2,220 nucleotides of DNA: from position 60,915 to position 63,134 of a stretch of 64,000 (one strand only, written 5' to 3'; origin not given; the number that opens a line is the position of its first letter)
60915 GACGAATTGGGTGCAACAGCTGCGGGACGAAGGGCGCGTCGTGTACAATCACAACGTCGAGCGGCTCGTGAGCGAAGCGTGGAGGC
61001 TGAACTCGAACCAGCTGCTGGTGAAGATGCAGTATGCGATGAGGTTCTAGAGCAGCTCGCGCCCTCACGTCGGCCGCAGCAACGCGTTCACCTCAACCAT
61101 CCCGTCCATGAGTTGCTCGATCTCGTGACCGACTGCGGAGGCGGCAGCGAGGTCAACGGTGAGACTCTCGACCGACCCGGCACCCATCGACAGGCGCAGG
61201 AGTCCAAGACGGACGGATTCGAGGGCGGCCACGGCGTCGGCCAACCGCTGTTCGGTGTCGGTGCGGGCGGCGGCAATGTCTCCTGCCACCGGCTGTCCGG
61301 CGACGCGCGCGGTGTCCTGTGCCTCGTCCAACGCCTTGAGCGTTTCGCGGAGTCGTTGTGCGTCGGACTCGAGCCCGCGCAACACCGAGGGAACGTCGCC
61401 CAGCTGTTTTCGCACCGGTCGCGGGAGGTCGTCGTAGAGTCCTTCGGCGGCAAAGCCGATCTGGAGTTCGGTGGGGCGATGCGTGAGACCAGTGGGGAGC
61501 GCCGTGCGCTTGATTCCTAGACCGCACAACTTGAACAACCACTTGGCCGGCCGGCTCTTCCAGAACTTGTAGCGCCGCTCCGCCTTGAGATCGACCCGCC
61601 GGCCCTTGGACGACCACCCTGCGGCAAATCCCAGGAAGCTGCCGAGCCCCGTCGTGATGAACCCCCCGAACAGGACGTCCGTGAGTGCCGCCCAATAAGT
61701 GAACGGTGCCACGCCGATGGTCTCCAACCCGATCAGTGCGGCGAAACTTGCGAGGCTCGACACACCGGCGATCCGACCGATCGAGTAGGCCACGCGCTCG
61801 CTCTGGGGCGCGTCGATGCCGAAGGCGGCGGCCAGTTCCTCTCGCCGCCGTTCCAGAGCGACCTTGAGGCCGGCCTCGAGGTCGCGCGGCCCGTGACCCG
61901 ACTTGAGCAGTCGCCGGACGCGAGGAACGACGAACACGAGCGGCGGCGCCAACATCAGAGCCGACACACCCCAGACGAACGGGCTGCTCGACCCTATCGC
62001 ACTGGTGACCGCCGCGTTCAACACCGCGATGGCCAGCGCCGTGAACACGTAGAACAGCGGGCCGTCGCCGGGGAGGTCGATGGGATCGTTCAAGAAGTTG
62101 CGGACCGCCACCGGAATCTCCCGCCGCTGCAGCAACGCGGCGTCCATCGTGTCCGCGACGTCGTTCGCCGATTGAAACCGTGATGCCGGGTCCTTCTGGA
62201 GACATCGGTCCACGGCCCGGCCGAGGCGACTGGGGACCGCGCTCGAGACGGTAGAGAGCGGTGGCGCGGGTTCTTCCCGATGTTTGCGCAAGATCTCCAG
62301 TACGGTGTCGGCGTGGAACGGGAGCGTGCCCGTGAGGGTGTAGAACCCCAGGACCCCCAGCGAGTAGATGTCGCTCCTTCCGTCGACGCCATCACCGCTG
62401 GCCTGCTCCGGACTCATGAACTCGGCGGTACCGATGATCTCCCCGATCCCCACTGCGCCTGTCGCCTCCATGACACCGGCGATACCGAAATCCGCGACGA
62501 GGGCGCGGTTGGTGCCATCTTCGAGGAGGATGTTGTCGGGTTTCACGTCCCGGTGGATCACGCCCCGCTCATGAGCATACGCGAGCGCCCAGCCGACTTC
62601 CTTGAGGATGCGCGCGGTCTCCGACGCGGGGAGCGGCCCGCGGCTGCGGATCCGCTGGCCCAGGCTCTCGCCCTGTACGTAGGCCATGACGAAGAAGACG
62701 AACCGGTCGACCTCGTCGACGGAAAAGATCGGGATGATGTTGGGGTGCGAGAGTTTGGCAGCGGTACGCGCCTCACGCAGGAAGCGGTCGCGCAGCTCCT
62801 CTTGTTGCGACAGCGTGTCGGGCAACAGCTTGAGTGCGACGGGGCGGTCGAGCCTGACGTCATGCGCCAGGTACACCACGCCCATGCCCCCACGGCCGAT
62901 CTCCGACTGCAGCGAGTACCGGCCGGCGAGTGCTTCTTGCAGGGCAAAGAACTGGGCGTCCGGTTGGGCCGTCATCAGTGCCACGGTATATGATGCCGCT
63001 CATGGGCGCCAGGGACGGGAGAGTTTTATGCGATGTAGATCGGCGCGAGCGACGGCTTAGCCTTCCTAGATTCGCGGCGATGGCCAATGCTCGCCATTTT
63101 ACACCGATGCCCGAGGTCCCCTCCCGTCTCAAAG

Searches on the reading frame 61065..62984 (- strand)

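Call 73: search_protein_families(library=pfam, proteins=[window:61065-62984:-], max_evalue=0.00001)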
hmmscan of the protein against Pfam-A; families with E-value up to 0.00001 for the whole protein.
window:61065-62984:- (639 aa): 2 families
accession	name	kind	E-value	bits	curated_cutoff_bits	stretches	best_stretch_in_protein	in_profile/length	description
PF00069.31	Pkinase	-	7.4e-47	160.4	31.7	1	23-271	1-253/263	Protein kinase domain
PF07714.23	PK_Tyr_Ser-Thr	-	1.6e-28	100.2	23.1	1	25-270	3-249/258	Protein tyrosine and serine/threonine kinase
